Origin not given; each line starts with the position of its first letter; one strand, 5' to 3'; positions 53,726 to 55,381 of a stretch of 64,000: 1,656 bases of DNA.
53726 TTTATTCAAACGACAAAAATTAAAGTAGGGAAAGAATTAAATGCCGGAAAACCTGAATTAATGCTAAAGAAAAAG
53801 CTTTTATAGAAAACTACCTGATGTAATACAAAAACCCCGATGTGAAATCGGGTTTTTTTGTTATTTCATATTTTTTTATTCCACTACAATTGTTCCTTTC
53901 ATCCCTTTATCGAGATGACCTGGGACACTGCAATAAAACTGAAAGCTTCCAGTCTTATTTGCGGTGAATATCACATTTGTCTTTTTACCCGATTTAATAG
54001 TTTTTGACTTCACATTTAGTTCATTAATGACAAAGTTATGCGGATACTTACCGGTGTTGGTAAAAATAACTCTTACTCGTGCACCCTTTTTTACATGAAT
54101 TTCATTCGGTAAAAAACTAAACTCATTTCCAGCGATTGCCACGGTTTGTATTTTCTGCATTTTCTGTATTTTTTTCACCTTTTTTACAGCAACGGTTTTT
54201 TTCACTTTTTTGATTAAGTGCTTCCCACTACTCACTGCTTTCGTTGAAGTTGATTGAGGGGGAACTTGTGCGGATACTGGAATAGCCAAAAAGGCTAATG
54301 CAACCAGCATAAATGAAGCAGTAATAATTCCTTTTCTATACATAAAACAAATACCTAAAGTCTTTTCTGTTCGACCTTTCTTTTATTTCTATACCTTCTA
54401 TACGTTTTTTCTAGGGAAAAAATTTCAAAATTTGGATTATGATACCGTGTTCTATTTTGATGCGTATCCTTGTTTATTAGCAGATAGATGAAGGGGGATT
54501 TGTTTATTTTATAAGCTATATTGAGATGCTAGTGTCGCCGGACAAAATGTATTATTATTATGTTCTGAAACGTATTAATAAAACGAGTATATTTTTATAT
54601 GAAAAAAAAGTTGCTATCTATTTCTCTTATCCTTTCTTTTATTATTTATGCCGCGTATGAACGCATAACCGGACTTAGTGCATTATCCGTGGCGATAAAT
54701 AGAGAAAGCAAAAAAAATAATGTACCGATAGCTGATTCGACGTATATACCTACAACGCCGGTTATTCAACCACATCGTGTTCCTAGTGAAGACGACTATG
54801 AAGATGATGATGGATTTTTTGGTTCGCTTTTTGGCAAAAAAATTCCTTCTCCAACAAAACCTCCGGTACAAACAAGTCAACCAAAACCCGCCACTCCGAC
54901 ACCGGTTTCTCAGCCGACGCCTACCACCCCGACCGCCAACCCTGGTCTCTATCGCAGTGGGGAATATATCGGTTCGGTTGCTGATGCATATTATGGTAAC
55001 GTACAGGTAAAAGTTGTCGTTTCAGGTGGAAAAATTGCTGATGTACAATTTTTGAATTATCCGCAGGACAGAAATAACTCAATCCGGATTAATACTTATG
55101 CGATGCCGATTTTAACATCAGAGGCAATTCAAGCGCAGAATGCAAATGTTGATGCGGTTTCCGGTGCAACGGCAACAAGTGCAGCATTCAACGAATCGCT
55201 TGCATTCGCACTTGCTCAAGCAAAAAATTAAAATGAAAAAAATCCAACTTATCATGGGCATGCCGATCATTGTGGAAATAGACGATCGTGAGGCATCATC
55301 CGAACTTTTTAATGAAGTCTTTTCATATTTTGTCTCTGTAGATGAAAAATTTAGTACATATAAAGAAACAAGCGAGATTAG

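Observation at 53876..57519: Flavin-based extracytoplasmic electron-transfer-like module (FMN_bind lipoprotein + ApbE flavin transferase + membrane-FNR fusion) with a divergent cupredoxin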

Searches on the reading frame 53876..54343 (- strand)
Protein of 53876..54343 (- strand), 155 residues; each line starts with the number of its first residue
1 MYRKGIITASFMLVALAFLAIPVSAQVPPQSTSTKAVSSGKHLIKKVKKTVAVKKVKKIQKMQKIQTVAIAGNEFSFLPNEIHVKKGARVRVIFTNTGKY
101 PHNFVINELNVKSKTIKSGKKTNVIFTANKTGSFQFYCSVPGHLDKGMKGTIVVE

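Call 3: search_protein_families(library=pfam, proteins=[window:53876-54343:-], max_evalue=0.01)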
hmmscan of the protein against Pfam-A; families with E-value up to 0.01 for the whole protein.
window:53876-54343:- (155 aa): 6 families
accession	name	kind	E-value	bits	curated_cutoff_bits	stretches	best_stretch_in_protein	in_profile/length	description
PF13473.12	Cupredoxin_1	-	1.3e-17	64.1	27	1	60-154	15-104/104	Cupredoxin-like domain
PF00127.26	Copper-bind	-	1.6e-12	48.1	21.2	1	68-155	5-99/99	Copper binding proteins, plastocyanin/azurin family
PF07731.20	Cu-oxidase_2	-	9e-08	32.4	20.4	1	116-155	95-134/137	Multicopper oxidase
PF06525.17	SoxE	-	3.5e-05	23.8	21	0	110-154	94-138/149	Sulfocyanin (SoxE) domain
PF07732.21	Cu-oxidase_3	-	0.00056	20.4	21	1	69-155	17-115/119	Multicopper oxidase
PF05896.17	NQRA_N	-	0.00092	19.8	25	1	54-91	14-51/94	NqrA N-terminal barrel-sandwich hybrid domain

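Call 4: search_protein_families(library=ncbifam, proteins=[window:53876-54343:-], max_evalue=0.01)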
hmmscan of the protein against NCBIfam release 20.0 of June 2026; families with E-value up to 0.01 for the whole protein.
window:53876-54343:- (155 aa): 13 families
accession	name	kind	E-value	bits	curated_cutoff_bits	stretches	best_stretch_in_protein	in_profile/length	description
NF051440.1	CuResCopIPSEAE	equivalog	5.1e-13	49.2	280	2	60-111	35-86/180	copper-resistant cuproprotein CopI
NF052460.1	L-NosZ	equivalog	1.5e-11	43.5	700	1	33-155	343-479/480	clade III lactonase-type nitrous-oxide reductase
TIGR04246.1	nitrous_NosZ_Gp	equivalog_domain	6.1e-10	38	625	1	49-154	468-576/578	Sec-dependent nitrous-oxide reductase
TIGR02656.1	cyanin_plasto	equivalog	3.1e-08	33.9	87.85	1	75-155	12-99/99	plastocyanin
TIGR03095.1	rusti_cyanin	equivalog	3.9e-07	30.3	146.7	1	123-155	116-148/148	rusticyanin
TIGR04244.1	nitrous_NosZ_RR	equivalog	5.9e-07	28.4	625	1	48-155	516-627/627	TAT-dependent nitrous-oxide reductase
TIGR03096.1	nitroso_cyanin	equivalog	8.4e-07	28.8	142.85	1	79-140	60-120/135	nitrosocyanin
TIGR03102.1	halo_cynanin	subfamily_domain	2e-06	27.8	93.8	1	69-155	31-115/115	halocyanin domain-containing protein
TIGR02866.1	CoxB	equivalog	3.5e-05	23.4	147.7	1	79-139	117-175/202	cytochrome c oxidase subunit II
TIGR02376.1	Cu_nitrite_red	equivalog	4e-05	23.1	296.3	1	80-155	59-145/326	copper-containing nitrite reductase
TIGR03094.1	sulfo_cyanin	equivalog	0.00021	20.8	168.4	0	113-154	143-184/195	sulfocyanin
TIGR02695.1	azurin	equivalog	0.00047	20.5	105.1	1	113-153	82-124/125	azurin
NF047895.1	CuResCopI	equivalog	0.0012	18.7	200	0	113-152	135-174/176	copper-resistant cuproprotein CopI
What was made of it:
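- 53876..54343 (-): Neighbouring monocistronic gene for an exported type-1 (blue) copper protein with a Lys-rich linker. It is adjacent in this genome only and is not a conserved component. Pfam and NCBIfam (calls 3, 4).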

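Call 45: find_homologous_proteins(query=window:53876-54343:-, max_evalue=0.001)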
Query window:53876-54343:- (155 aa): 16 proteins with E <= 0.001 among 40 candidates.
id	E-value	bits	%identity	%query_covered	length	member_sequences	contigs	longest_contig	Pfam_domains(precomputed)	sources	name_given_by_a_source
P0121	1.1e-88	313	99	100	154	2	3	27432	PF07731.21,PF00127.27,PF13473.13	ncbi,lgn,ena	-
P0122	1.0e-54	203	69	100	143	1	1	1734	PF07731.21,PF00127.27,PF13473.13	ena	-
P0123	6.2e-31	126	63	59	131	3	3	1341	PF07731.21,PF00127.27,PF13473.13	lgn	-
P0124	1.6e-30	124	66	55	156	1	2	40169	PF07731.21,PF00127.27,PF13473.13,PF07732.22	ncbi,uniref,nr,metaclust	ncbi:hypothetical protein A2Z00_03345 [Candidatus Gottesmanbacteria bacterium RBG_13_45_10]|uniref:E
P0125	1.9e-30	124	62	61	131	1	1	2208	PF07731.21,PF00127.27,PF13473.13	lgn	-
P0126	3.1e-30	123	59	63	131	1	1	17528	PF07731.21,PF00127.27,PF13473.13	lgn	-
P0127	8.8e-27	112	60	60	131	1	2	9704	PF07731.21,PF00127.27,PF13473.13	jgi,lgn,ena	jgi:plastocyanin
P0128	3.8e-26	110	57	58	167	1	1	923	PF07731.21,PF06525.18,PF00127.27,PF13473.13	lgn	-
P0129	1.7e-25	108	41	99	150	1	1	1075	PF07731.21,PF00127.27,PF13473.13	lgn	-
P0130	4.0e-25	107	55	57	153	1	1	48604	PF00127.27,PF13473.13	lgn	-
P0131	9.5e-25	105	52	58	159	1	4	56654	PF07731.21,PF00127.27,PF13473.13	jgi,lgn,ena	jgi:plastocyanin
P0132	5.1e-20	90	56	57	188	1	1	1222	PF00127.27,PF13473.13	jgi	jgi:Heme/copper-type cytochrome/quinol oxidases, subunit 2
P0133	1.9e-13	69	48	57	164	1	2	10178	PF00127.27,PF13473.13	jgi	jgi:plastocyanin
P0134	3.7e-5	42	34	43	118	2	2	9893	PF00127.27,PF13473.13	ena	-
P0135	7.9e-5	41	33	60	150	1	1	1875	PF00127.27,PF13473.13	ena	-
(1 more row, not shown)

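Call 46: find_encoding_contigs(protein=P0126, flank=9000, max_places=2)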
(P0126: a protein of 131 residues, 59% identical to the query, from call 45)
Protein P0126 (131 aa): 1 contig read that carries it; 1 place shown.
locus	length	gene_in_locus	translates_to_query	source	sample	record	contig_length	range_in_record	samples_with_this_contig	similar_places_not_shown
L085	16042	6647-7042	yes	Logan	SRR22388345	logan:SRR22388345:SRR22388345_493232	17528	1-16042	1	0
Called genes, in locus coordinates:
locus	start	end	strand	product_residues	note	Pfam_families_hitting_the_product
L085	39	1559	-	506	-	PF03116:NQR2_RnfD_RnfE (faint), PF00175:NAD_binding_1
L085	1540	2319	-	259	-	PF02424:ApbE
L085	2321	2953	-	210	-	PF04205:FMN_bind (weak)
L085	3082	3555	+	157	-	PF01243:PNPOx_N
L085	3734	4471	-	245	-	-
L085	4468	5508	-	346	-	PF00535:Glycos_transf_2, PF13641:Glyco_tranf_2_3, PF01644:Chitin_synth_1 (weak), PF03142:Chitin_synth_2, PF13632:Glyco_trans_2_3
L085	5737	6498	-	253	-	PF01522:Polysacc_deac_1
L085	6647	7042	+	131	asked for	PF13473:Cupredoxin_1, PF07731:Cu-oxidase_2 (faint), PF00127:Copper-bind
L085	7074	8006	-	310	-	PF01545:Cation_efflux, PF16916:ZT_dimer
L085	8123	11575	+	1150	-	PF00989:PAS, PF13426:PAS_9, PF01590:GAF, PF13185:GAF_2, PF13492:GAF_3, PF00989:PAS, PF08448:PAS_4, PF13426:PAS_9, +19 more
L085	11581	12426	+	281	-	-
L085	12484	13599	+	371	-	PF01916:DS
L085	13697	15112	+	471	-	PF03060:NMO (faint)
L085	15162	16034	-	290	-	-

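Call 47: find_encoding_contigs(protein=P0124, flank=7000, max_places=2)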
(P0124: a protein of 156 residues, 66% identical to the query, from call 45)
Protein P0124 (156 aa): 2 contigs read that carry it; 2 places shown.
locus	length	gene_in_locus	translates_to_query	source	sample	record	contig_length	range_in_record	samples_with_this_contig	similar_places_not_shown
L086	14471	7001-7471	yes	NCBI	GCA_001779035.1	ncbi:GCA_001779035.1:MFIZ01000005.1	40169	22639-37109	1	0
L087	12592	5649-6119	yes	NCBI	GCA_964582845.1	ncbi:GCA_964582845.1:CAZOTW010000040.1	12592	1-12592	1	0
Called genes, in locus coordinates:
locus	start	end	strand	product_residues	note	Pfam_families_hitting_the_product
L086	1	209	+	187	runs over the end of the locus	PF02517:Rce1-like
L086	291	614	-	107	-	-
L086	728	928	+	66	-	PF01455:HupF_HypC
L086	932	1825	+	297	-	PF00892:EamA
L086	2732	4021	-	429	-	PF00374:NiFeSe_Hases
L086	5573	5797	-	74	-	-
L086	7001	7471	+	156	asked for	PF13473:Cupredoxin_1, PF07731:Cu-oxidase_2 (faint), PF07732:Cu-oxidase_3 (faint), PF00127:Copper-bind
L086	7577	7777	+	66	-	-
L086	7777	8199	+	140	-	-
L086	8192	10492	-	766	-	PF00403:HMA, PF00122:E1-E2_ATPase, PF00702:Hydrolase, PF12710:HAD (weak)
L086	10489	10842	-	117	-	PF13473:Cupredoxin_1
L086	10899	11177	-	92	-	PF02583:Trns_repr_metal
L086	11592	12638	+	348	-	PF13386:DsbD_2, PF13473:Cupredoxin_1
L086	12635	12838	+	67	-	PF00403:HMA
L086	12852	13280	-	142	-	PF05014:Nuc_deoxyrib_tr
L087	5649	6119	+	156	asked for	PF13473:Cupredoxin_1, PF07731:Cu-oxidase_2 (faint), PF07732:Cu-oxidase_3 (faint), PF00127:Copper-bind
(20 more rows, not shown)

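Call 48: find_encoding_contigs(protein=P0131, flank=7000, max_places=2)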
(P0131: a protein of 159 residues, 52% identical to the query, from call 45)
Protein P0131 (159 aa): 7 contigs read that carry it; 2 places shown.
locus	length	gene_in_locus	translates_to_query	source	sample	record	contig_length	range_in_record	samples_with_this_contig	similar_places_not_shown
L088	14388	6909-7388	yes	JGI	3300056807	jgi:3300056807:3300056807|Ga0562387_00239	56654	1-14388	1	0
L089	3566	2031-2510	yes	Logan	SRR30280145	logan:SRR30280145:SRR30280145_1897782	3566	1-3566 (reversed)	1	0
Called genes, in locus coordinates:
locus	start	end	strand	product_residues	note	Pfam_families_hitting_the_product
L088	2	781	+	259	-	PF00389:2-Hacid_dh, PF02826:2-Hacid_dh_C, PF03446:NAD_binding_2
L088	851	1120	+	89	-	PF02583:Trns_repr_metal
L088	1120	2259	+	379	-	PF03773:ArsP_1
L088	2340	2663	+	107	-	PF00085:Thioredoxin, PF13098:Thioredoxin_2 (weak), PF13905:Thioredoxin_8 (faint), PF13192:Thioredoxin_3 (faint)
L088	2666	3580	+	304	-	PF00890:FAD_binding_2 (weak), PF01266:DAO (faint), PF01946:Thi4 (faint), PF03486:HI0933_like (faint), PF07992:Pyr_redox_2, PF12831:FAD_oxidored (weak), PF13738:Pyr_redox_3, PF00070:Pyr_redox, +1 more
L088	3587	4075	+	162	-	-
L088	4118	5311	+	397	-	PF09992:NAGPA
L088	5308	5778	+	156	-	PF03073:TspO_MBR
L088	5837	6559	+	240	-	PF00106:adh_short, PF08659:KR, PF13460:NAD_binding_10 (weak), PF13561:adh_short_C2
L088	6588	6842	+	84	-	-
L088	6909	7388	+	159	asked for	PF07731:Cu-oxidase_2 (faint), PF13473:Cupredoxin_1, PF00127:Copper-bind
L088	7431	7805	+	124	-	PF00903:Glyoxalase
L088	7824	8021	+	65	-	-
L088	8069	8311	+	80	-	-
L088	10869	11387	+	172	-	PF00961:LAGLIDADG_1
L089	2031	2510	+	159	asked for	PF07731:Cu-oxidase_2 (faint), PF13473:Cupredoxin_1, PF00127:Copper-bind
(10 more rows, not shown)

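Call 49: find_encoding_contigs(protein=P0130, flank=8000, max_places=1)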
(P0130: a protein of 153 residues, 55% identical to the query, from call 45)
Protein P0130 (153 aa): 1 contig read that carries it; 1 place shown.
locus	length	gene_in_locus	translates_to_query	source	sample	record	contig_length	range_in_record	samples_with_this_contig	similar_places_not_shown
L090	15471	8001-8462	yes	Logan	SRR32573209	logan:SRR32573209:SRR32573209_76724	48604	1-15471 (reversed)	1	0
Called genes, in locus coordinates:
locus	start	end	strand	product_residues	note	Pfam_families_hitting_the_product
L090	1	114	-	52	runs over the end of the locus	-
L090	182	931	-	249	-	-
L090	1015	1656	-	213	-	PF01966:HD (weak)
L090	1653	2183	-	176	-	-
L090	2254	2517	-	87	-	PF12961:DUF3850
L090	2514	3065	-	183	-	PF01725:Ham1p_like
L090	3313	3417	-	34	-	-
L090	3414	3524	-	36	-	-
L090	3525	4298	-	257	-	-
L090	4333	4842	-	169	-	-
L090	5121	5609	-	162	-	-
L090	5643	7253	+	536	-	-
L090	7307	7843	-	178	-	PF01931:NTPase_I-T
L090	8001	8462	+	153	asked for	PF13473:Cupredoxin_1, PF00127:Copper-bind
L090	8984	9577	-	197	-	PF01966:HD (weak)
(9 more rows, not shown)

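Call 50: find_encoding_contigs(protein=P0127, flank=8000, max_places=1)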
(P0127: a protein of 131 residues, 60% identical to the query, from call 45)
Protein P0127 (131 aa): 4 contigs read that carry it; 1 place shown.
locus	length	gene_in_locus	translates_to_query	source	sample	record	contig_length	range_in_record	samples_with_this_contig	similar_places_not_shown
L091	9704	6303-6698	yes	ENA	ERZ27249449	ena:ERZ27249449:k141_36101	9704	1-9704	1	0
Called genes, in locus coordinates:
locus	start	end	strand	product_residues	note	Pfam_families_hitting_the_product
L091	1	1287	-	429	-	?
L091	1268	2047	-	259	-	PF02424:ApbE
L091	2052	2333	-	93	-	PF04205:FMN_bind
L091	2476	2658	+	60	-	-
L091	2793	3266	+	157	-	PF01243:PNPOx_N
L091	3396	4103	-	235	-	-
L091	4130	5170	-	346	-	PF00535:Glycos_transf_2, PF13641:Glyco_tranf_2_3, PF01644:Chitin_synth_1, PF03142:Chitin_synth_2, PF13632:Glyco_trans_2_3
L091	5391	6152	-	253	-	PF01522:Polysacc_deac_1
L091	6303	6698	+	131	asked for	PF13473:Cupredoxin_1, PF07731:Cu-oxidase_2 (faint), PF00127:Copper-bind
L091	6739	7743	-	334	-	PF01545:Cation_efflux, PF16916:ZT_dimer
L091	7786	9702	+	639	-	?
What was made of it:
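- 53876..54343 (-): They lie 3.7 kb away in L085 and L091 (calls 46, 50).
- Cupredoxin orthologs at 59-60% identity lie 3.7 kb from the operon in one further lineage, represented by two syntenic contigs (L085, L091; calls 46, 50).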

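Call 51: find_encoding_contigs(protein=P0133, flank=8000, max_places=1)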
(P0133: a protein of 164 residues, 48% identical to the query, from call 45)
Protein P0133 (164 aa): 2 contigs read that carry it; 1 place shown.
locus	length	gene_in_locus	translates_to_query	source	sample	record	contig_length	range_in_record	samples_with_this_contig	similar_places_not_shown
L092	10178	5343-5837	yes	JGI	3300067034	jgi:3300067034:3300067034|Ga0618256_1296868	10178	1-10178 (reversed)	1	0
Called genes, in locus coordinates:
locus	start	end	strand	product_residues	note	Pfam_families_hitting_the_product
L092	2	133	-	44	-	?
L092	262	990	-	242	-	-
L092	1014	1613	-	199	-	PF12840:HTH_20, PF01022:HTH_5, PF08447:PAS_3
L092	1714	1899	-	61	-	-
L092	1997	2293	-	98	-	PF12802:MarR_2 (weak), PF12840:HTH_20 (weak), PF01022:HTH_5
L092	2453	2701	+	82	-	-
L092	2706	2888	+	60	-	PF20106:DUF6496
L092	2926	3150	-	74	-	PF18917:LiaI-LiaF-like_TM1, PF22570:LiaF-TM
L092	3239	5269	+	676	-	PF05231:MASE1, PF00989:PAS, PF08448:PAS_4 (weak), PF13188:PAS_8 (weak), PF13426:PAS_9, PF00512:HisKA, PF02518:HATPase_c, PF13581:HATPase_c_2 (faint)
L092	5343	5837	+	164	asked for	PF13473:Cupredoxin_1 (weak), PF00127:Copper-bind (weak)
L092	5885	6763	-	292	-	PF00188:CAP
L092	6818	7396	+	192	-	PF04542:Sigma70_r2, PF08281:Sigma70_r4_2, PF04545:Sigma70_r4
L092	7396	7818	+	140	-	-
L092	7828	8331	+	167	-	-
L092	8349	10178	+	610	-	?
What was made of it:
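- Other cupredoxin orthologs sit in copper-resistance clusters (CopA, CsoR, HMA) or in unrelated contexts (calls 47-49, 51).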

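Call 64: search_solved_structures(query=window:53876-54343:-, max_evalue=0.01, show_alignments=2)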
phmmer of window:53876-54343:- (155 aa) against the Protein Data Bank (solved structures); distinct sequences matched with E-value up to 0.01: 65 (the best 60 are shown).
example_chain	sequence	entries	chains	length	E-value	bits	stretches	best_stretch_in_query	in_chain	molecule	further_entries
6tfd_A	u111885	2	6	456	7.5e-11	45.8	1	80-153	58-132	Copper-containing nitrite reductase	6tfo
2dv6_A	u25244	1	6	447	1.5e-09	41.7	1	81-154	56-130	Nitrite reductase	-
4u06_A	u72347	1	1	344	6.2e-09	39.6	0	57-89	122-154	LIC10831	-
4u08_A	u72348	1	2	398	2.4e-08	37.7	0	57-90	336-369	LIC11098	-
4hcf_A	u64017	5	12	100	1.2e-07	35.5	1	64-154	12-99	Cupredoxin 1 | Cytochrome B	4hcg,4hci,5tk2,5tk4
1iby_A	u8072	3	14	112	1.5e-06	31.9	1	79-140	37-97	NITROSOCYANIN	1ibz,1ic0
4u09_A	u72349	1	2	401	6.9e-05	26.5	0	57-87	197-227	LIC12759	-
6kol_A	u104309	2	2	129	8.2e-05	26.3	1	112-154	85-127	Blue (Type 1) copper domain protein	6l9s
1plc_A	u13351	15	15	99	0.00023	24.8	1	74-154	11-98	PLASTOCYANIN | Plastocyanin A | Plastocyanin A, chloroplastic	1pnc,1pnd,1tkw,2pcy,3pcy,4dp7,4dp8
6pty_A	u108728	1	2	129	0.00037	24.2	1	65-154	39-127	Cytochrome c oxidase subunit 2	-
1ylb_B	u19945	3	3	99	0.00038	24.1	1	73-154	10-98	Plastocyanin, chloroplast | PLASTOCYANIN | Plastocyanin, chloroplastic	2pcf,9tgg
1ag6_A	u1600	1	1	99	0.00041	24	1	74-154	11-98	PLASTOCYANIN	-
9pcy_A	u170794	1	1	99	0.00042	24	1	74-154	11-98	PLASTOCYANIN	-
6lx0_A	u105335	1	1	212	0.00046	23.8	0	56-108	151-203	Membrane protein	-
1jxg_A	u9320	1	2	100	0.00052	23.7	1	74-154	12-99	PLASTOCYANIN A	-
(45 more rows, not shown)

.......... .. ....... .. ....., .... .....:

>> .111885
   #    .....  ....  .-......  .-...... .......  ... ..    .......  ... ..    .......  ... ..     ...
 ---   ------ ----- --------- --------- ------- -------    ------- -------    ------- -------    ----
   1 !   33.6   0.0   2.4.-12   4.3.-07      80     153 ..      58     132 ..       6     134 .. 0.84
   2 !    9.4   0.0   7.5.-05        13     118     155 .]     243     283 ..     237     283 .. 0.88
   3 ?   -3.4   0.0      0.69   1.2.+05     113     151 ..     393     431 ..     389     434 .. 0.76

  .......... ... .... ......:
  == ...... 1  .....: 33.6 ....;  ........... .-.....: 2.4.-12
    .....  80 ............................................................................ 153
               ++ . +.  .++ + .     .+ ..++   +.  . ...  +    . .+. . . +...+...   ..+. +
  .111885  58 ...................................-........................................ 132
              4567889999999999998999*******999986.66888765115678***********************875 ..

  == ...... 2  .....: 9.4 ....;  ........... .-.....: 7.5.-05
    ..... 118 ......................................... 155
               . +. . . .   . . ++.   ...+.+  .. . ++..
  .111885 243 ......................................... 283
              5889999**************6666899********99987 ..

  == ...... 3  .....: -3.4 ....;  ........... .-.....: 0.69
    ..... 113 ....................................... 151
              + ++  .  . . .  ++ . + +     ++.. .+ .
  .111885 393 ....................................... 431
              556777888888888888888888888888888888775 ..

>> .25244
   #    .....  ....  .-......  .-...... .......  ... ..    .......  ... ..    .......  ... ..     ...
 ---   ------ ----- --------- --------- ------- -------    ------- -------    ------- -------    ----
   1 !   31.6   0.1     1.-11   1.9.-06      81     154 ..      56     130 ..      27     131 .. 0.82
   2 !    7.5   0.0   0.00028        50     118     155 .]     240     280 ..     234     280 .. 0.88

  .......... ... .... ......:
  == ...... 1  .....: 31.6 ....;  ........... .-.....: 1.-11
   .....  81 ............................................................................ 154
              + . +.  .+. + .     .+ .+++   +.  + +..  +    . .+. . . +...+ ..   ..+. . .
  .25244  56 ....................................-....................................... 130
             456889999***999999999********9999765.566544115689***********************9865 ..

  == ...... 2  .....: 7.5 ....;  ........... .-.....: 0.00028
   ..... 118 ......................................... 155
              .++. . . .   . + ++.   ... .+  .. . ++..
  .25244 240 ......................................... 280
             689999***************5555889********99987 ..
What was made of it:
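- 53876..54343 (-): The closest solved relatives are the N-terminal cupredoxin domains of NirK, 6tfd and 2dv6 (call 64).
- The closest solved relatives are the electron-donating cupredoxin domains of NirK (call 64).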

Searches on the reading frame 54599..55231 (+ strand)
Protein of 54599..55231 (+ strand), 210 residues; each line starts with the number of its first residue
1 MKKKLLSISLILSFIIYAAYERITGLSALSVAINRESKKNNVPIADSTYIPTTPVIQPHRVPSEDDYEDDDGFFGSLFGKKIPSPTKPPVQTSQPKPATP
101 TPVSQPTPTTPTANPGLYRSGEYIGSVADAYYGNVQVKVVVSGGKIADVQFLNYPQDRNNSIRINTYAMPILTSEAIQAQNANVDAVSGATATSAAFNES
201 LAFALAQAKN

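Call 3: search_protein_families(library=pfam, proteins=[window:54599-55231:+], max_evalue=0.01)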
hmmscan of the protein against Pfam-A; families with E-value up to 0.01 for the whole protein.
window:54599-55231:+ (210 aa): 1 family
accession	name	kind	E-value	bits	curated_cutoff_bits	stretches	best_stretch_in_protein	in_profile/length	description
PF04205.19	FMN_bind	-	1.1e-09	39.2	22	1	131-205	2-76/77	FMN-binding domain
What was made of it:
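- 54599..55231 (+): NqrC/RnfG-like subunit, 210 aa. It has an N-terminal MKKK + hydrophobic signal-anchor (about aa 5-22), an 87-aa Pro/Thr/Ser-rich linker (aa 29-115) and a C-terminal FMN_bind domain (aa 131-205). Pfam PF04205 at 1.1e-9 (call 3).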

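Call 4: search_protein_families(library=ncbifam, proteins=[window:54599-55231:+], max_evalue=0.01)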
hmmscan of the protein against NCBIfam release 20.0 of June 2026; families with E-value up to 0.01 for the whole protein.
window:54599-55231:+ (210 aa): 1 family
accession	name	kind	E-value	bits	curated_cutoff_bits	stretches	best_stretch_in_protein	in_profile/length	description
NF003747.0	PRK05346.1-2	equivalog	0.0038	16.5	336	1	166-205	200-239/260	Na(+)-translocating NADH-quinone reductase subunit C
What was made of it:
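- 54599..55231 (+): Weak NqrC match in NCBIfam (call 4).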
